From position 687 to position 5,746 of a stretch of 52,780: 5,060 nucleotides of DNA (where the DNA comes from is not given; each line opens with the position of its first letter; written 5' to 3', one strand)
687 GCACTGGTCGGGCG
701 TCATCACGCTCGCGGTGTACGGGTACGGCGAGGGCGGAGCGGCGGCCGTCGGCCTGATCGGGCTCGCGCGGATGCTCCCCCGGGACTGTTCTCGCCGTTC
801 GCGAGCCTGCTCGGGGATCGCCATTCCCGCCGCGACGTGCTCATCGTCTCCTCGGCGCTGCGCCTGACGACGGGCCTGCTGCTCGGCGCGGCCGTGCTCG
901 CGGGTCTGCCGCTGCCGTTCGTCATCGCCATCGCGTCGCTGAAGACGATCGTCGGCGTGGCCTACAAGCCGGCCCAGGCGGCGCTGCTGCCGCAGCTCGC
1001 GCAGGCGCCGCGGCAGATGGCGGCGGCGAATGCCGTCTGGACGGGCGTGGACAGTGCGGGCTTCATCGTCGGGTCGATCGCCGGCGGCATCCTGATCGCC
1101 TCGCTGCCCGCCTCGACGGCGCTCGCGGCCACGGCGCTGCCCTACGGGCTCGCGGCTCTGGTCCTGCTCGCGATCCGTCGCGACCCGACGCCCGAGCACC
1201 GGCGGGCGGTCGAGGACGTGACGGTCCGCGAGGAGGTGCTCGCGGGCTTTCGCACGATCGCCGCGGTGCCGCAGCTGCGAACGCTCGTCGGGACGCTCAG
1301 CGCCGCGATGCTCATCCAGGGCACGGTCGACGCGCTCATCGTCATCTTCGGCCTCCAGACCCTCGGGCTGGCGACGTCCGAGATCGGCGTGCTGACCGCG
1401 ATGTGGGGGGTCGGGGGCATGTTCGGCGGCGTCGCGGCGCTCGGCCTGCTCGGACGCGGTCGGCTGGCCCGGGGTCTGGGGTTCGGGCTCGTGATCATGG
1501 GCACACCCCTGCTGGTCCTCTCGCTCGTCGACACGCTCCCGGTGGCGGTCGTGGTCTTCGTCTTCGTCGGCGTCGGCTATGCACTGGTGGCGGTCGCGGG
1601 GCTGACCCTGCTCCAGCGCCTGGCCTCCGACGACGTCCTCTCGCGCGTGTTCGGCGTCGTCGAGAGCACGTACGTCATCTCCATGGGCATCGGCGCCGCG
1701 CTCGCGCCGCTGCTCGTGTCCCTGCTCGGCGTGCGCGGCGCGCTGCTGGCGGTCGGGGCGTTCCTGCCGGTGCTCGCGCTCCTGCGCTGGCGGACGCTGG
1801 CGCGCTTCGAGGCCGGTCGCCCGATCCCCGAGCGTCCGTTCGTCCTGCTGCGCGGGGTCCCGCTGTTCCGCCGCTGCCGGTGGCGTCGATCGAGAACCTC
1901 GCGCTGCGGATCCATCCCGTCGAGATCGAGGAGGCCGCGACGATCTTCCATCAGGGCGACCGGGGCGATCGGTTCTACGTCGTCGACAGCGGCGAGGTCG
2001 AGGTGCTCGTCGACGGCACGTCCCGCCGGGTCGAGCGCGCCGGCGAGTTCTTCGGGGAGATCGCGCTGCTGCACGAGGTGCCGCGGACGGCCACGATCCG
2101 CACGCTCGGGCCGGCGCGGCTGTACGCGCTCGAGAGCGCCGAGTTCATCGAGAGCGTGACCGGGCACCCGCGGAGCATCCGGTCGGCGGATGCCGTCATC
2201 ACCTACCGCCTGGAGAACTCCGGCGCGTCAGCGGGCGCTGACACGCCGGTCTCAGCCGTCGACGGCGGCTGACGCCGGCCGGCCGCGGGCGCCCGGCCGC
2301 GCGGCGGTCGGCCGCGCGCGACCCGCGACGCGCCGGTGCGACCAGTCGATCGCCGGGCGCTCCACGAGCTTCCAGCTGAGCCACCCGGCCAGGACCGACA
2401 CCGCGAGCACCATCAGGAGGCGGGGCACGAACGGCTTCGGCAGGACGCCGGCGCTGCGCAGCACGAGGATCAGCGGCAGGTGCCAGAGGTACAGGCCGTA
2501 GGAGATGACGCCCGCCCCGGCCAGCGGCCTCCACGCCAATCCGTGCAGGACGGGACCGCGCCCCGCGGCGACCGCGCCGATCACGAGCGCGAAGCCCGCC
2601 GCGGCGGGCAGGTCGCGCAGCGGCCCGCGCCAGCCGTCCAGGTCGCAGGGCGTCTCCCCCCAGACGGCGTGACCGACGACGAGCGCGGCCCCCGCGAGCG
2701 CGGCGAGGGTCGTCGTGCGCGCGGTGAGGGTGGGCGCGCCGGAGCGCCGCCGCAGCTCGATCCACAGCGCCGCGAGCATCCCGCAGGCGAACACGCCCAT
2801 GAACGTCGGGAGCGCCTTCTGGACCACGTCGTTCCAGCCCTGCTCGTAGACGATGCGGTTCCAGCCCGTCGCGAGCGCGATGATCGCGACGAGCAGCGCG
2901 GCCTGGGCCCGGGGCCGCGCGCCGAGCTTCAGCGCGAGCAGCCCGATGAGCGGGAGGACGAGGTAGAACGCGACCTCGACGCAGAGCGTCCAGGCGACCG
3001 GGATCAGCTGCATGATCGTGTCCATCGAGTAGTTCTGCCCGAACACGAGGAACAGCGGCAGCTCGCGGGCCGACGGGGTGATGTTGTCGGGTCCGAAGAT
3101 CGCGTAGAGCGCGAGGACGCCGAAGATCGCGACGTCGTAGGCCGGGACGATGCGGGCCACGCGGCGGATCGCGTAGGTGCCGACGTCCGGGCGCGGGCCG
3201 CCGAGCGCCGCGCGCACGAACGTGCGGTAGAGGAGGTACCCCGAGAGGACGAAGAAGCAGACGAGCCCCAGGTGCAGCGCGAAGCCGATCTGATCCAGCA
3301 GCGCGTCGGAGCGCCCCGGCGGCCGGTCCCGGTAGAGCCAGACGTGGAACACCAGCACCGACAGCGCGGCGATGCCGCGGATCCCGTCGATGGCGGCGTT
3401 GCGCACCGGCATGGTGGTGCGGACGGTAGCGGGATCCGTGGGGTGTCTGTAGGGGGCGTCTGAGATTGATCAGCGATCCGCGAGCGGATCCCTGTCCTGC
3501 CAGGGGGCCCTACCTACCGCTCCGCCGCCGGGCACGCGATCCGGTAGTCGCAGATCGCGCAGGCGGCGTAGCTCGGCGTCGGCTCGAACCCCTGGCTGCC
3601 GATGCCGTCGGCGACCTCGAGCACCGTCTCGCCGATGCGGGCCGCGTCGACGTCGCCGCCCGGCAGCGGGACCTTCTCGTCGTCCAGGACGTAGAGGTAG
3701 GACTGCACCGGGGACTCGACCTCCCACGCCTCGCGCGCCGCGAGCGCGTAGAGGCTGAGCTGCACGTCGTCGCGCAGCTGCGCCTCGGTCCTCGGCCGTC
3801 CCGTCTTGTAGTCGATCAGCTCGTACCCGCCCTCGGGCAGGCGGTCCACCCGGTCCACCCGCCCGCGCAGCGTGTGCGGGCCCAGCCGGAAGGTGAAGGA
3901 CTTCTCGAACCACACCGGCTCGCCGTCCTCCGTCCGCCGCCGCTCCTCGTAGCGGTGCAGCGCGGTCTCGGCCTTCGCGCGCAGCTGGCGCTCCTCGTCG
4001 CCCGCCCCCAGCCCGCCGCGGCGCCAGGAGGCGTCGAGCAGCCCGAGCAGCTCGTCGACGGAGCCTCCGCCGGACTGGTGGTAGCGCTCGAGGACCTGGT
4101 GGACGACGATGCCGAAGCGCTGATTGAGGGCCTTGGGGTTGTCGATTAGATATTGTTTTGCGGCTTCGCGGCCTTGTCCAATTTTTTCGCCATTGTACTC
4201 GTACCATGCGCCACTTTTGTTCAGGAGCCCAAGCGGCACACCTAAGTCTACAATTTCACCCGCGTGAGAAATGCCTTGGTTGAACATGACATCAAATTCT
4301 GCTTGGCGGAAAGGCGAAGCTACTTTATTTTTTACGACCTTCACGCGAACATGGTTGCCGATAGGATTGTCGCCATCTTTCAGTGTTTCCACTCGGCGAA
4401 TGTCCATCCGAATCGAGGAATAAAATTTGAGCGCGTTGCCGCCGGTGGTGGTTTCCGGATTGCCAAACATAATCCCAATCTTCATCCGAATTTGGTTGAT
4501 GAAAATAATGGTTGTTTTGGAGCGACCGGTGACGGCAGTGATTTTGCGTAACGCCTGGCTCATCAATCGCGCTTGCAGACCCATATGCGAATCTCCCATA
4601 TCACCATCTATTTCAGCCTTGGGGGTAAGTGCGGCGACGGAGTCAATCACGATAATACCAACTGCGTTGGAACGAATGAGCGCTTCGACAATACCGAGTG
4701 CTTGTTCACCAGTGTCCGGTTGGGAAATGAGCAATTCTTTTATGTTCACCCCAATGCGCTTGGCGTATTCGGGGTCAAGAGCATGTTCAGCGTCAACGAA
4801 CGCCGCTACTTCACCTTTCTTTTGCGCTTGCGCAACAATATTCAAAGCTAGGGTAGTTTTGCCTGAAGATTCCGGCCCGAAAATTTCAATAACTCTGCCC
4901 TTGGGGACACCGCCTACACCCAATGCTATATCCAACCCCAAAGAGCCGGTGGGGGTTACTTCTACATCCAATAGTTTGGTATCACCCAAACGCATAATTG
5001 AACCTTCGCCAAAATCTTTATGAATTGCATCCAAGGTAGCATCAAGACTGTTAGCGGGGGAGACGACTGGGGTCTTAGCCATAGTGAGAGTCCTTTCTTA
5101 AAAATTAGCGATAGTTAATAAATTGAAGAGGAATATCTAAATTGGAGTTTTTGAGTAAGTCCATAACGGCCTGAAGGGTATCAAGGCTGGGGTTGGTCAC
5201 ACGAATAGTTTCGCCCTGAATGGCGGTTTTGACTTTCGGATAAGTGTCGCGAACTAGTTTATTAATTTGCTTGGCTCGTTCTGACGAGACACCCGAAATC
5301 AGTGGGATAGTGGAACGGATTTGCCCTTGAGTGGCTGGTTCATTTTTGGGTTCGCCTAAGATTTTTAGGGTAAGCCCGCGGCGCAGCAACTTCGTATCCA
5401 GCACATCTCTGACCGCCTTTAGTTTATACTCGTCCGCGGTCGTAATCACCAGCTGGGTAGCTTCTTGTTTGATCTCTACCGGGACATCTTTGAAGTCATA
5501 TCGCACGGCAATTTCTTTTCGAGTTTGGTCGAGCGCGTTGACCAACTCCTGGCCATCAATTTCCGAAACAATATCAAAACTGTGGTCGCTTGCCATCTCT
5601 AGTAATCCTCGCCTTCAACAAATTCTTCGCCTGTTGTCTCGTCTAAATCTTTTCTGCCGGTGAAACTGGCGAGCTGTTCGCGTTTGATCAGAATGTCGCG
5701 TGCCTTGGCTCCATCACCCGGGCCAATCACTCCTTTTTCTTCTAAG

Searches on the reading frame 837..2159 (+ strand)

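Call 20: search_protein_families(library=pfam, proteins=[window:837-2159:+], max_evalue=0.001)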
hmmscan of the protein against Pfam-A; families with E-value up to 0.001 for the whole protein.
window:837-2159:+ (440 aa): 2 families
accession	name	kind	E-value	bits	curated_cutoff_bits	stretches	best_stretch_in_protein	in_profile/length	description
PF07690.21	MFS_1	-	4.1e-26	92.2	33.4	2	12-274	67-334/347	Major Facilitator Superfamily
PF03209.21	PUCC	-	2.5e-06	27.2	21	1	45-301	107-367/401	PUCC protein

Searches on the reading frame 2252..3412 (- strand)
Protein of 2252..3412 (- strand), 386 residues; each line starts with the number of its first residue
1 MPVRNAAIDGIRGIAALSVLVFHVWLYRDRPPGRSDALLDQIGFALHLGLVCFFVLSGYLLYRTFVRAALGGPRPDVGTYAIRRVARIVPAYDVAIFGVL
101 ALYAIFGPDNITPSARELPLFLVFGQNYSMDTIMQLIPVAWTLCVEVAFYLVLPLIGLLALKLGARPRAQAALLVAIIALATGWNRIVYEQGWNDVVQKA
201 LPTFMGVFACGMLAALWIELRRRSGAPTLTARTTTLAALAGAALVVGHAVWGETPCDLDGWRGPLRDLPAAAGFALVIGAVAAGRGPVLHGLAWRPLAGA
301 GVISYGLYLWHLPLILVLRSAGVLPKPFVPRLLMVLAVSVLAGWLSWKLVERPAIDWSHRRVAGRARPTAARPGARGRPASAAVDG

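Call 20: search_protein_families(library=pfam, proteins=[window:2252-3412:-], max_evalue=0.001)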
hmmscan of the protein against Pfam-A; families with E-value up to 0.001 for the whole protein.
window:2252-3412:- (386 aa): 1 family
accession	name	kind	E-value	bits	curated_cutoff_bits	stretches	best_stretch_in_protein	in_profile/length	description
PF01757.29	Acyl_transf_3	-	1.6e-32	113.3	31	1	5-346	1-324/326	Acyltransferase domain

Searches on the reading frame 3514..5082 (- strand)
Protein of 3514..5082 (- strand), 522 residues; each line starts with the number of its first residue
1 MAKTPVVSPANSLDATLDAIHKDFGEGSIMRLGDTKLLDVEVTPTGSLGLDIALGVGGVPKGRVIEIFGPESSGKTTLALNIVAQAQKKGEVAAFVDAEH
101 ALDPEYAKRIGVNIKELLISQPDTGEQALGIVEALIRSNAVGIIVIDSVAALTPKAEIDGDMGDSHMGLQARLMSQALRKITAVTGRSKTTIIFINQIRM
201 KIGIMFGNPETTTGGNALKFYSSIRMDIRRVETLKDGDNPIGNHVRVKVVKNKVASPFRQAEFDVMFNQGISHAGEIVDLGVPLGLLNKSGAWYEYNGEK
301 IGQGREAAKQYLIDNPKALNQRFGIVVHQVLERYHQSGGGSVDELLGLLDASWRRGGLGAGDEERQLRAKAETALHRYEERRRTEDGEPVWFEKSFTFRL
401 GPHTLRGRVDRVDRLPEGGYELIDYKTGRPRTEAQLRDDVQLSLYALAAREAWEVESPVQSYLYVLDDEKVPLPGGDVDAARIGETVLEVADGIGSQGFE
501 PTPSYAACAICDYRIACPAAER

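Call 20: search_protein_families(library=pfam, proteins=[window:3514-5082:-], max_evalue=0.001)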
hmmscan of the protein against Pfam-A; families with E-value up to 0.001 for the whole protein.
window:3514-5082:- (522 aa): 7 families
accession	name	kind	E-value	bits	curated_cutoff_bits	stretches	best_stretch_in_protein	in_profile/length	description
PF00154.27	RecA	-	4.2e-135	449.7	27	1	12-272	2-262/262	recA bacterial DNA recombination protein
PF12705.13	PDDEXK_1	-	3.9e-33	115.9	22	1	315-518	28-247/247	PD-(D/E)XK nuclease superfamily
PF21096.2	RecA_C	-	2.5e-19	69.6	27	1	275-320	1-46/57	RecA C-terminal domain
PF06745.19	ATPase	-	3.1e-07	30.5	26.6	1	44-117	2-77/231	KaiC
PF08423.17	Rad51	-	6.5e-07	29.3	22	1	44-230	9-211/244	Rad51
PF01637.24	ATPase_2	-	4.7e-05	23.7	33.2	1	64-116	22-76/225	ATPase domain predominantly from Archaea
PF02283.22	CobU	-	0.00013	22.1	27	1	67-201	3-128/168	Cobinamide kinase / cobinamide phosphate guanyltransferase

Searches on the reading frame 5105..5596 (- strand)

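Call 20: search_protein_families(library=pfam, proteins=[window:5105-5596:-], max_evalue=0.001)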
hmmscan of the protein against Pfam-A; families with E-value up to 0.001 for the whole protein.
window:5105-5596:- (163 aa): 1 family
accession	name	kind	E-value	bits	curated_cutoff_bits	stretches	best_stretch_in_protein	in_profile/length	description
PF04461.18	DUF520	-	1.1e-54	185.3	23.2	1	5-163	1-161/161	Protein of unknown function (DUF520)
